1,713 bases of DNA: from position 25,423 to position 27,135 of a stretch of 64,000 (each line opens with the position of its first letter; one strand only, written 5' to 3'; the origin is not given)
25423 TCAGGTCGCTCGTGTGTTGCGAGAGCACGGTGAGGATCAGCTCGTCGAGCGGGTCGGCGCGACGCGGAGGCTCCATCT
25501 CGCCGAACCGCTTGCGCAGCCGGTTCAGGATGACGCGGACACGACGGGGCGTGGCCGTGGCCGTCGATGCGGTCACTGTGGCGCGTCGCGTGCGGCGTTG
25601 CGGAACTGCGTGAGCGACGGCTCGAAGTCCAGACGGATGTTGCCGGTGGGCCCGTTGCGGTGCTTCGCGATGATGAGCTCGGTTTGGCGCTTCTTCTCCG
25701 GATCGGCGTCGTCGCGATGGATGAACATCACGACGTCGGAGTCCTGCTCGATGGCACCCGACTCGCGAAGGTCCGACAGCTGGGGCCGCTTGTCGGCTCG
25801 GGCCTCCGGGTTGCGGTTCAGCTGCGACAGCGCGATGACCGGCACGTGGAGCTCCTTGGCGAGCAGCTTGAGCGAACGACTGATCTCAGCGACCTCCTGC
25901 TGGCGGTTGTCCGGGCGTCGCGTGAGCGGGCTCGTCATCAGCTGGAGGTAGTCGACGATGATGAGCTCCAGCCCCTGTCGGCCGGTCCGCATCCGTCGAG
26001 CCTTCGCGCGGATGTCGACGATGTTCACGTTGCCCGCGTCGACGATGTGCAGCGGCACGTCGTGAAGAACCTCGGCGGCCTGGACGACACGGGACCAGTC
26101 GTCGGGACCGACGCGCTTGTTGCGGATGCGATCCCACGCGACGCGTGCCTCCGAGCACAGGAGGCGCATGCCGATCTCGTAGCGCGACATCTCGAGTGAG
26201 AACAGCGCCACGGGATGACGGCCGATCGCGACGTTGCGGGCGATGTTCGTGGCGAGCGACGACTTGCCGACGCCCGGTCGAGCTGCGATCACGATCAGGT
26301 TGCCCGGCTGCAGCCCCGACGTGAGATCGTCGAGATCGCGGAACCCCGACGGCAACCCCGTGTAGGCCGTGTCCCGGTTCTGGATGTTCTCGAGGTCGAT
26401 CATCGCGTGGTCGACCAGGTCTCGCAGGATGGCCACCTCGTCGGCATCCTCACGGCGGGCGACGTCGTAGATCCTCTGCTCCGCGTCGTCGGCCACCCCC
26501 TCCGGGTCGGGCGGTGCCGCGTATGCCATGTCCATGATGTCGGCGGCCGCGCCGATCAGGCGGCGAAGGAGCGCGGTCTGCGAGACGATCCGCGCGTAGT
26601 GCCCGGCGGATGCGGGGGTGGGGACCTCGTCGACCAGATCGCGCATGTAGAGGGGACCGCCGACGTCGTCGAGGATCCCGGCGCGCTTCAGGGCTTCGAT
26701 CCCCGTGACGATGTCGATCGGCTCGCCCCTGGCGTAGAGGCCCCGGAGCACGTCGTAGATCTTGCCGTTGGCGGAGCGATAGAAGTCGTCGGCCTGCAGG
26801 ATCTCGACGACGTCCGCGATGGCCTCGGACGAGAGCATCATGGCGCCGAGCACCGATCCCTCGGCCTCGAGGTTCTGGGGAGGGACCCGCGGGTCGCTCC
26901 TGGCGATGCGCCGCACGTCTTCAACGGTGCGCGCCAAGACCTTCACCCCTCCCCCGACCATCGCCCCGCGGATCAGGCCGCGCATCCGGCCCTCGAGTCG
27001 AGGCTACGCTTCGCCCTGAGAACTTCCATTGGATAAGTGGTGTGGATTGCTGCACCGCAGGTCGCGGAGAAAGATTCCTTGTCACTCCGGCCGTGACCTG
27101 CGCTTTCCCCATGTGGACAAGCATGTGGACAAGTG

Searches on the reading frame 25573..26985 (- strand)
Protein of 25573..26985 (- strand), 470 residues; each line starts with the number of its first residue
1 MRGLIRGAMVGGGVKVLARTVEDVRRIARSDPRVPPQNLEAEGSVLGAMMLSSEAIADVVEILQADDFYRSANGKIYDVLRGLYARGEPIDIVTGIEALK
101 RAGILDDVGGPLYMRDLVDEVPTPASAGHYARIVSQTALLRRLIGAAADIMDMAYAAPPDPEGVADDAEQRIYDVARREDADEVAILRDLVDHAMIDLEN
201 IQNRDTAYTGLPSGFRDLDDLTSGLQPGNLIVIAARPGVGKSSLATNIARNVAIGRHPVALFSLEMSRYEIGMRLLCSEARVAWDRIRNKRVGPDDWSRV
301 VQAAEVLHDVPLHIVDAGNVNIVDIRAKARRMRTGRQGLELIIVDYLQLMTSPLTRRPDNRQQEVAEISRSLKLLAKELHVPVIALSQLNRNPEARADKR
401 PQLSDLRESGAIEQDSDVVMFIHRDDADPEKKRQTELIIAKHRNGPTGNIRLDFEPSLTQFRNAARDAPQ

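Call 31: find_encoding_contigs(protein=window:25573-26985:-, flank=10000, max_places=5)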
Protein window:25573-26985:- (470 aa): 4 contigs read that carry it; 4 places shown.
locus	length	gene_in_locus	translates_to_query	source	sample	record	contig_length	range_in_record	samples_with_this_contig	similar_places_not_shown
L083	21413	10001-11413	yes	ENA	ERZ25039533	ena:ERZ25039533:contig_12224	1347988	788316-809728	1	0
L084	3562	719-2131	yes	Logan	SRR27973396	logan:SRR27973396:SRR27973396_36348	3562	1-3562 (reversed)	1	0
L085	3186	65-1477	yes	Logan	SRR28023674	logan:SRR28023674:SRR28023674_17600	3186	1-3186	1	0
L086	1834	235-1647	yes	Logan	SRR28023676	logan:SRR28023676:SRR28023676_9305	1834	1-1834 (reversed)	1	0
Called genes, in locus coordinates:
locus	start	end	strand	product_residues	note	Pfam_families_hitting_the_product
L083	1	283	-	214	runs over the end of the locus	PF10502:Peptidase_S26 (weak)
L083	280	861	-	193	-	-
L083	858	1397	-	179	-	-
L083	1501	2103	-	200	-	-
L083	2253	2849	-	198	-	PF12389:Peptidase_M73 (weak)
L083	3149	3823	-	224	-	PF00072:Response_reg, PF08281:Sigma70_r4_2 (weak), PF00196:GerE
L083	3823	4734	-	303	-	PF00512:HisKA, PF13581:HATPase_c_2 (weak), PF02518:HATPase_c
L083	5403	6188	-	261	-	PF02548:Pantoate_transf, PF13714:PEP_mutase (weak)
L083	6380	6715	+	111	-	PF01250:Ribosomal_S6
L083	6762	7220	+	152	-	PF00436:SSB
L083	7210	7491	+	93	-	PF01084:Ribosomal_S18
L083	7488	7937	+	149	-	PF01281:Ribosomal_L9_N, PF03948:Ribosomal_L9_C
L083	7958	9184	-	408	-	PF05977:MFS_3, PF07690:MFS_1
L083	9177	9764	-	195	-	PF01022:HTH_5 (weak), PF12840:HTH_20, PF21476:PF0610-like_N (faint)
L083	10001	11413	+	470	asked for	PF00772:DnaB, PF13481:AAA_25, PF03796:DnaB_C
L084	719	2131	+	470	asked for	PF00772:DnaB, PF13481:AAA_25, PF03796:DnaB_C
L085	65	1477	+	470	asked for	PF00772:DnaB, PF13481:AAA_25, PF03796:DnaB_C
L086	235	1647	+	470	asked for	PF00772:DnaB, PF13481:AAA_25, PF03796:DnaB_C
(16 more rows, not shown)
